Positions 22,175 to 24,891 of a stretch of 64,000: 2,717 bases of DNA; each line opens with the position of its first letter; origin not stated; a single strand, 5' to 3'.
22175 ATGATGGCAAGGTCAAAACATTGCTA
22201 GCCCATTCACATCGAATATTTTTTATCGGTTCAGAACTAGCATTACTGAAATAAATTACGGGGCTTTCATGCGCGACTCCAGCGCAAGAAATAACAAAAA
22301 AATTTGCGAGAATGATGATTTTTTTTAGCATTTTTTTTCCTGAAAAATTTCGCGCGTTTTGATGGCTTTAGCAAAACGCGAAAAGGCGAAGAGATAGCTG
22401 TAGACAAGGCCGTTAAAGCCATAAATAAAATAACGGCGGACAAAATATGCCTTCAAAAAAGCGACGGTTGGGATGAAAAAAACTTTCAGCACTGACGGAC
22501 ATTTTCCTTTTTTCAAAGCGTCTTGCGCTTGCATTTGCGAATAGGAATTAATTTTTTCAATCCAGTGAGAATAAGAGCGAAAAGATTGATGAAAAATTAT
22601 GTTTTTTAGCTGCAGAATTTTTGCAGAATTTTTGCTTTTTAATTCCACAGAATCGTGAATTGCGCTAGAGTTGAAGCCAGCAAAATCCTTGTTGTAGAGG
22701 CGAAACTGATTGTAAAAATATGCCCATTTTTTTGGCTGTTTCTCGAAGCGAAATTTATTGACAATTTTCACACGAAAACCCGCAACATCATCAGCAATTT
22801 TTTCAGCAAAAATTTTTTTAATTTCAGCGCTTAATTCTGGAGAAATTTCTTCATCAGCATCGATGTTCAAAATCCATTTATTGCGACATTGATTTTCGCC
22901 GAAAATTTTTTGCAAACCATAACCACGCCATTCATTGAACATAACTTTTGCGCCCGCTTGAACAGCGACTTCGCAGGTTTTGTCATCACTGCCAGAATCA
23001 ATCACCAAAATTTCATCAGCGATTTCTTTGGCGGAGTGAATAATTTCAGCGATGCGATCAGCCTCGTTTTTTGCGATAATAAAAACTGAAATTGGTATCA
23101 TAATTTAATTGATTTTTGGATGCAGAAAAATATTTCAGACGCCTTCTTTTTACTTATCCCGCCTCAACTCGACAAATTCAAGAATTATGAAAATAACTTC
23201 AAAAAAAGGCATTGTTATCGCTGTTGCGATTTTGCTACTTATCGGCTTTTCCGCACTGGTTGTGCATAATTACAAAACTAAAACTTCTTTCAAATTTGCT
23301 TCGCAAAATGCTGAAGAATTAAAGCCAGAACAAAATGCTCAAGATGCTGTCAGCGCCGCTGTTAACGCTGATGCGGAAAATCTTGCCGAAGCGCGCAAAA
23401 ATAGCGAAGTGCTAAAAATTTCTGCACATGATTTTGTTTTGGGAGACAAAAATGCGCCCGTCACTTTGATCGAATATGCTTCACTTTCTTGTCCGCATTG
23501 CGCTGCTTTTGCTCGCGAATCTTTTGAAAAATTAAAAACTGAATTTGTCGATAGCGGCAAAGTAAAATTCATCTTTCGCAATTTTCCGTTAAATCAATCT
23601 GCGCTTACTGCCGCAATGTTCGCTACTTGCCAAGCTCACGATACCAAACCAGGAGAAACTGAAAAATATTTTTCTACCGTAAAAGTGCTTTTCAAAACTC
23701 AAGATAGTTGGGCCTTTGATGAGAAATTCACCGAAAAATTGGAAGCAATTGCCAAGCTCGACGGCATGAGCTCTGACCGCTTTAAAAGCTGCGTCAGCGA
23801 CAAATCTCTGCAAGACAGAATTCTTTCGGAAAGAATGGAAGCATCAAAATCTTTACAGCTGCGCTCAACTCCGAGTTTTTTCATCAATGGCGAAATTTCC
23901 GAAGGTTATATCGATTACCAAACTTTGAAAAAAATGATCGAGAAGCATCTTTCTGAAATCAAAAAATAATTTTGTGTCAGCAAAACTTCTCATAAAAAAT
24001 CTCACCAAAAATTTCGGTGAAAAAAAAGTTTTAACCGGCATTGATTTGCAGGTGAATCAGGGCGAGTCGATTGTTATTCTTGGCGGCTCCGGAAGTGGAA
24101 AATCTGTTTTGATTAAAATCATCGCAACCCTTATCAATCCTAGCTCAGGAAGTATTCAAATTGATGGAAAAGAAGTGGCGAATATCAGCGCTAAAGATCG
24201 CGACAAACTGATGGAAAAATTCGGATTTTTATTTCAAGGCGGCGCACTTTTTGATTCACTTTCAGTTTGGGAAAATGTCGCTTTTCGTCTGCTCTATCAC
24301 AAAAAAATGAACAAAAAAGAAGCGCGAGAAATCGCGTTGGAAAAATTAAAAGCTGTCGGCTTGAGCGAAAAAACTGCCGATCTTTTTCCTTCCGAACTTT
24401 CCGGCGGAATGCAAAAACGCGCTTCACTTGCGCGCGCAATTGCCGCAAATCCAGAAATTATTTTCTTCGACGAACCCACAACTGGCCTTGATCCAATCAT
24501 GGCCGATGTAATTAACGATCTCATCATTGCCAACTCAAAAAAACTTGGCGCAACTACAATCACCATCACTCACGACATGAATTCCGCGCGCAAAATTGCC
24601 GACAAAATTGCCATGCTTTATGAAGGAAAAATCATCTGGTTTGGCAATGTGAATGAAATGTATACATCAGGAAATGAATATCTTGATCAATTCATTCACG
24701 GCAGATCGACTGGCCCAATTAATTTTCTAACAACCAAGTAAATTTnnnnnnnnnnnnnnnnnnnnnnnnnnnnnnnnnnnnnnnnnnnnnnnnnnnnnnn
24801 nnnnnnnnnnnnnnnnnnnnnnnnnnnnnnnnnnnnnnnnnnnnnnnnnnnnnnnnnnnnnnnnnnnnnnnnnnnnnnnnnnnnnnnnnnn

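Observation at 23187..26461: Operon of a DsbA-like oxidoreductase, an orphan MlaF-like ABC ATPase and two tandem prepilin-LamG fusion proteins, with no pilus or T2SS machinery nearby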

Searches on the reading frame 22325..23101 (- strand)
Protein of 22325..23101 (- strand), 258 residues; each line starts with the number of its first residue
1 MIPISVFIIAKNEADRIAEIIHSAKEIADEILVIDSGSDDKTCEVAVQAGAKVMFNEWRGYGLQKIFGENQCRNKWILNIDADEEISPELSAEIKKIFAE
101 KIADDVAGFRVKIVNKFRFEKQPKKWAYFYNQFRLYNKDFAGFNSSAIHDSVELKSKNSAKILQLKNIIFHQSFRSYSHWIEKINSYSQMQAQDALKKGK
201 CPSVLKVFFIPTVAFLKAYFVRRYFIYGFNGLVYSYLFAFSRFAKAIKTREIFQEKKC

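Call 18: search_protein_families(library=pfam, proteins=[window:22325-23101:-], max_evalue=0.00001)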
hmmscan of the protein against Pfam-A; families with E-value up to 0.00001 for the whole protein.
window:22325-23101:- (258 aa): 1 family
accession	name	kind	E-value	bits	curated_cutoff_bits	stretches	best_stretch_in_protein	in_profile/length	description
PF00535.33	Glycos_transf_2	-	2.2e-19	70.4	23.3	1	5-137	1-143/168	Glycosyl transferase family 2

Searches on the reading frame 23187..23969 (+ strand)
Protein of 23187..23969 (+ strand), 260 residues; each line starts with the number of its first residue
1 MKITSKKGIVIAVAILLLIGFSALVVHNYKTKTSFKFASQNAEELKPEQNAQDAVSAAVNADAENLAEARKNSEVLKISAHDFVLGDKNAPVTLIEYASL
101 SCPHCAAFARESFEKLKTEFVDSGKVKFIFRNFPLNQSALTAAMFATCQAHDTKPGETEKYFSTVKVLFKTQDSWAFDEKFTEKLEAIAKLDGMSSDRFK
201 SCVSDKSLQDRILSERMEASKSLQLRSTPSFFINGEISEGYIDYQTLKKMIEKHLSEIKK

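Call 3: search_protein_families(library=pfam, proteins=[window:23187-23969:+], max_evalue=1)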
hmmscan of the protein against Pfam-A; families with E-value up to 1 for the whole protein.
window:23187-23969:+ (260 aa): 5 families
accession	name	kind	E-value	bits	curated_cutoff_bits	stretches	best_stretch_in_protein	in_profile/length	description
PF13462.12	Thioredoxin_4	-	3.2e-42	145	23.2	1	81-253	4-165/165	Thioredoxin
PF01323.26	DSBA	-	2.1e-08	34.6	25.6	1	93-251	1-190/191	DSBA-like thioredoxin domain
PF13098.12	Thioredoxin_2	-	0.0013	19.5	27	1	97-250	12-103/104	Thioredoxin-like domain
PF12397.13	U3snoRNP10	-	0.042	14.7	34.4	1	131-202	34-103/116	U3 small nucleolar RNA-associated protein 10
PF09645.16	F-112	-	0.16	12.5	25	0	30-68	62-100/110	F-112 protein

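Call 4: search_protein_families(library=ncbifam, proteins=[window:23187-23969:+], max_evalue=1)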
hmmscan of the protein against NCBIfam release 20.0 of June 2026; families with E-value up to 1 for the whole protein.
window:23187-23969:+ (260 aa): 6 families
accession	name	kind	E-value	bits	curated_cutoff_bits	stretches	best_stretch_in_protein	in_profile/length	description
NF041057.1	Rcas_1661_fam_Se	equivalog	4.2e-25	88.7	190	1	37-253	37-246/247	Rcas_1661 family thioredoxin-like (seleno)lipoprotein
NF047695.1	ThlDiSintDsbAHaem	equivalog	5.3e-06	26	290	1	88-238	36-178/206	thiol:disulfide interchange protein DsbA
NF008198.0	PRK10954.1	equivalog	0.0023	17.6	279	1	93-245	40-187/207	thiol:disulfide interchange protein DsbA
NF033393.0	TRP47_fam_Nterm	subfamily_domain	0.057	13.6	75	1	181-234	47-100/105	TRP47 family tandem repeat effector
NF008657.0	PRK11657.1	equivalog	0.09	12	124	1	81-128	108-150/251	thiol:disulfide interchange protein DsbG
NF011002.0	PRK14428.1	equivalog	0.11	12.6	120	1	19-90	21-90/97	acylphosphatase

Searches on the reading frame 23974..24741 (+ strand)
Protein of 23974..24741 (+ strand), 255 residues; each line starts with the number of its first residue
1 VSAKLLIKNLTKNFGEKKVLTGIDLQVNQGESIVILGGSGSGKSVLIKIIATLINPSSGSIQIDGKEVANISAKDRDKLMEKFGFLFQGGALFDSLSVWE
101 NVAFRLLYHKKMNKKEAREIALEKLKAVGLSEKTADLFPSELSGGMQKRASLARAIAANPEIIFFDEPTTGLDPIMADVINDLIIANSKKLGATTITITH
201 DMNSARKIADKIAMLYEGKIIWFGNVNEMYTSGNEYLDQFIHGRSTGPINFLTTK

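Call 3: search_protein_families(library=pfam, proteins=[window:23974-24741:+], max_evalue=1)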
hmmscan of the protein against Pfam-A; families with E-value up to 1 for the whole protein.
window:23974-24741:+ (255 aa): 21 families
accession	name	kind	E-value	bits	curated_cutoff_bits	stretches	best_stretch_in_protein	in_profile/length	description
PF00005.33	ABC_tran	-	4.4e-34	118.5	25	1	20-170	1-137/137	ABC transporter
PF13304.12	AAA_21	-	8.4e-08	33.1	27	2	139-202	235-300/304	AAA domain, putative AbiEii toxin, Type IV TA system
PF13555.12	AAA_29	-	0.001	19.2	27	1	25-58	17-50/61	P-loop containing region of AAA domain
PF01078.27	Mg_chelatase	-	0.002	18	20.3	1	15-78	7-71/207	Magnesium chelatase, subunit ChlI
PF02463.25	SMC_N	-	0.0035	17.2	40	1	34-207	28-206/220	RecF/RecN/SMC N terminal domain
PF13175.12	AAA_15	-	0.0042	17.2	32.1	1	12-78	9-75/374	AAA ATPase domain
PF13191.12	AAA_16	-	0.0066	17.4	32.6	1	28-70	20-63/167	AAA ATPase domain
PF00004.35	AAA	-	0.0072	17.2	21.2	1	34-78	2-44/131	ATPase family associated with various cellular activities (AAA)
PF13521.12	AAA_28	-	0.024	15.3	27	1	33-53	2-22/164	AAA domain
PF09818.15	ABC_ATPase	-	0.024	14.1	23.2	1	131-191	147-207/283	P-loop domain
PF07728.20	AAA_5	-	0.054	13.9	22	0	33-57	2-27/139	AAA domain (dynein-related subfamily)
PF25201.1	nSTAND6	-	0.057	13.9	27.7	1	14-54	2-42/148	Novel STAND NTPase 6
PF01935.23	DUF87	-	0.064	13.8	23.2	1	23-54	16-47/220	Helicase HerA, central domain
PF13245.12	AAA_19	-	0.098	13.3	25.1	1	30-58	11-39/134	AAA domain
PF13401.12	AAA_22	-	0.11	13.3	27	1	30-57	5-32/130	AAA domain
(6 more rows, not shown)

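Call 4: search_protein_families(library=ncbifam, proteins=[window:23974-24741:+], max_evalue=1)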
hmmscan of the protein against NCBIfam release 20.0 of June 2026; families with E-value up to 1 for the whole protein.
window:23974-24741:+ (255 aa): 199 families (the best 25 are shown)
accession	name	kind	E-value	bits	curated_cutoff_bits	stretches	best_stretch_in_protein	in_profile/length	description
TIGR01186.1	proV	subfamily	7.1e-58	196.4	326.6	1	14-243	3-232/363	betaine/proline/choline family ABC transporter ATP-binding protein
TIGR03265.1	PhnT2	equivalog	2.8e-55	188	457.7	1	2-241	2-235/353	putative 2-aminoethylphosphonate ABC transporter ATP-binding protein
NF008809.0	PRK11831.1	equivalog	5.1e-55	186.6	441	1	7-251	11-254/270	phospholipid ABC transporter ATP-binding protein MlaF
NF007027.0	PRK09493.1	equivalog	2.7e-51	174.2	379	1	7-240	4-235/240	glutamine ABC transporter ATP-binding protein GlnQ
TIGR00968.1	3a0106s01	subfamily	9.2e-51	172.6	342.75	1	6-240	2-230/237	sulfate ABC transporter ATP-binding protein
TIGR00972.1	3a0107s01c2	equivalog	1.1e-48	165.8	343.2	1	6-244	3-246/248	phosphate ABC transporter ATP-binding protein PstB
TIGR04521.1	ECF_ATPase_2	equivalog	2.3e-48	164.7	330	1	16-234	17-237/279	energy-coupling factor transporter ATPase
NF008428.0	PRK11264.1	equivalog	2.3e-48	164.6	406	1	5-235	4-237/250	L-cystine ABC transporter ATP-binding protein TcyN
TIGR02211.1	LolD_lipo_ex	equivalog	8.5e-48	162.8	307.75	1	6-219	7-218/221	lipoprotein-releasing ABC transporter ATP-binding protein LolD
TIGR02315.1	ABC_phnC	equivalog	2e-47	161.7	266.1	1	6-231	3-235/243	phosphonate ABC transporter ATP-binding protein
NF040933.2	ABC_arch_GlcV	equivalog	4.7e-47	160.6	450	1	5-235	3-235/357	glucose ABC transporter ATP-binding protein GlcV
NF006987.0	PRK09452.1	equivalog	1.6e-46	158.7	482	1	6-241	19-248/378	spermidine/putrescine ABC transporter ATP-binding protein PotA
TIGR01188.1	drrA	subfamily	5.4e-46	157.3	312.45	1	12-230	1-212/302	daunorubicin resistance ABC transporter, ATP-binding protein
TIGR03005.1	ectoine_ehuA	equivalog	1e-45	155.9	345.4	1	7-234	3-239/252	ectoine/hydroxyectoine ABC transporter ATP-binding protein EhuA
NF007908.0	PRK10619.1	equivalog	1.2e-45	155.7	466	1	3-243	4-254/257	histidine ABC transporter ATP-binding protein HisP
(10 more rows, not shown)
